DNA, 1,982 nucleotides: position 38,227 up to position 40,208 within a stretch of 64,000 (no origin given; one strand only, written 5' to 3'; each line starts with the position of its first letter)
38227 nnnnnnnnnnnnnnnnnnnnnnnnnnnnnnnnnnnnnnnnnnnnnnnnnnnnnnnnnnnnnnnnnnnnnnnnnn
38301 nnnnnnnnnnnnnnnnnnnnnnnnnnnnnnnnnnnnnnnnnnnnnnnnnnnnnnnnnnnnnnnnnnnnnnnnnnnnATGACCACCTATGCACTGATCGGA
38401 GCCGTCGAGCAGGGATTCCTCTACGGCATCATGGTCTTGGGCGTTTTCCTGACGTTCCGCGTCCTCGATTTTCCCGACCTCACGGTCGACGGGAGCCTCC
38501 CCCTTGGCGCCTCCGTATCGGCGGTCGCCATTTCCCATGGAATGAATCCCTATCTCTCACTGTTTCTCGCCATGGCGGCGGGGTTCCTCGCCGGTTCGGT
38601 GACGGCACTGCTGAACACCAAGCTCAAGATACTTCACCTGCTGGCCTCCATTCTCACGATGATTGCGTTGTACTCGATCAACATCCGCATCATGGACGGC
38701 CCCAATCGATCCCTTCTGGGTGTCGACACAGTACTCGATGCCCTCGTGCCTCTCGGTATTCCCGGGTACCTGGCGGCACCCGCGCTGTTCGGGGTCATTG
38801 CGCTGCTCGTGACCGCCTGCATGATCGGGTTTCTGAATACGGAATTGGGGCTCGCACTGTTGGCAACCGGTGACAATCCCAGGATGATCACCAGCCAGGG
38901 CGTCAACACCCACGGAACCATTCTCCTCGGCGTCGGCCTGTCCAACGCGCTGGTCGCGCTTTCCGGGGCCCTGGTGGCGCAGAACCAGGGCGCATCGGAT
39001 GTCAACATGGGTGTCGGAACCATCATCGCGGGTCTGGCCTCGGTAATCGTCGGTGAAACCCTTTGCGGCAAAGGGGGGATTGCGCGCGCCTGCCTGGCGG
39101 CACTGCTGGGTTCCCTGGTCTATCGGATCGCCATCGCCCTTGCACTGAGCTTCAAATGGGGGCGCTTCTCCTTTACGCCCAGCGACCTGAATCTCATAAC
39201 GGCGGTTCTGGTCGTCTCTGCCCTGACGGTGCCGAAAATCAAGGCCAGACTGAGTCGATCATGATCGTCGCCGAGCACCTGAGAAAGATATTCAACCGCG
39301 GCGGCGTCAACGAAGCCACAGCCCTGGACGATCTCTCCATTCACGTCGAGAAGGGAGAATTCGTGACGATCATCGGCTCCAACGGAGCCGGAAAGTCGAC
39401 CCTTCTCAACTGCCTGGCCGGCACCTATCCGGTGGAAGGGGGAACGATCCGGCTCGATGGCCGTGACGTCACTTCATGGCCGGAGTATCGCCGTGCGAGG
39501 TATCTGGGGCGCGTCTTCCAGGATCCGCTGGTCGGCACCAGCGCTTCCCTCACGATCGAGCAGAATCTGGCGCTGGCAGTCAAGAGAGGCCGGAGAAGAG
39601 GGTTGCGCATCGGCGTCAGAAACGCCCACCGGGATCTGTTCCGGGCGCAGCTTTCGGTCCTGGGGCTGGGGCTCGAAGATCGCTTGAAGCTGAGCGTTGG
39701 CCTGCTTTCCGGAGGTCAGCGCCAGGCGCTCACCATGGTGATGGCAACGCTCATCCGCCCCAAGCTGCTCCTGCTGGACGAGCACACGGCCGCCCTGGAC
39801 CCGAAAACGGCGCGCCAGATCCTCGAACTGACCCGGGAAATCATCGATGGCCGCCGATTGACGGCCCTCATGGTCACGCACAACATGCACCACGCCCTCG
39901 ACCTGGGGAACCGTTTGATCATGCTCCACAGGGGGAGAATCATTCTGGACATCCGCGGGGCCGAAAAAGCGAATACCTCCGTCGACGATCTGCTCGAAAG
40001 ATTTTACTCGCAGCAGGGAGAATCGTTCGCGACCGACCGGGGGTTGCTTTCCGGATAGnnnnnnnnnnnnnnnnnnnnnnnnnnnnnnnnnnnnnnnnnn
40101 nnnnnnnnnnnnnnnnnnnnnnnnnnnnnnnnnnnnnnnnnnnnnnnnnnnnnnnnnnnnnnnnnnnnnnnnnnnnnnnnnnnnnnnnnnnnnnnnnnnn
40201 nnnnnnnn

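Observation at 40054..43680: Inverted arrays of a 9-bp tandem repeat bracket a three-gene cassette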

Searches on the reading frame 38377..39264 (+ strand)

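Call 9: search_protein_families(library=pfam, proteins=[window:38377-39264:+])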
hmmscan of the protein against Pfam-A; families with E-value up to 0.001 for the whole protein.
window:38377-39264:+ (295 aa): 1 family
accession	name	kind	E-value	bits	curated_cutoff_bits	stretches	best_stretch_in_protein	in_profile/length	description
PF02653.21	BPD_transp_2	-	3e-26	92.6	26.8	1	11-258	7-252/269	Branched-chain amino acid transport system / permease component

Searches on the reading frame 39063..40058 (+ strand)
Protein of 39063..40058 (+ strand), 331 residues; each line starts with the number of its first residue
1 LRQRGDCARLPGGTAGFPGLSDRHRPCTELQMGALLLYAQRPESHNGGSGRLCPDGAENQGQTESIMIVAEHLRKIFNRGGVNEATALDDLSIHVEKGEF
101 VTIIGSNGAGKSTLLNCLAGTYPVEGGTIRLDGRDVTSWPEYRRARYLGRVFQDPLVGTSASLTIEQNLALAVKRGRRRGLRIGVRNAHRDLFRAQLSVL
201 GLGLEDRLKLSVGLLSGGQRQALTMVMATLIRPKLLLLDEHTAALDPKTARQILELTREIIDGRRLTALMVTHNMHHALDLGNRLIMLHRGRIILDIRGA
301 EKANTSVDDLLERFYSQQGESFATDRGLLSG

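Call 9: search_protein_families(library=pfam, proteins=[window:39063-40058:+])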
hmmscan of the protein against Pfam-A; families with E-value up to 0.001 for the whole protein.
window:39063-40058:+ (331 aa): 6 families
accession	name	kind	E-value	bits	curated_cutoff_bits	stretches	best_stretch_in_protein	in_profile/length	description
PF00005.33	ABC_tran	-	8.6e-27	94.8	25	1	88-243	1-137/137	ABC transporter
PF13304.12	AAA_21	-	4.8e-09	37.1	27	1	194-275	220-300/304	AAA domain, putative AbiEii toxin, Type IV TA system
PF02463.25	SMC_N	-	1.8e-06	28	40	0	209-262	131-188/220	RecF/RecN/SMC N terminal domain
PF03193.22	RsgA_GTPase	-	0.00023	21.5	30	1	83-130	92-138/174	RsgA GTPase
PF13476.12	AAA_23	-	0.00048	21.3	27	1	90-119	12-40/201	AAA domain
PF13555.12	AAA_29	-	0.00054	20.1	27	0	90-116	14-40/61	P-loop containing region of AAA domain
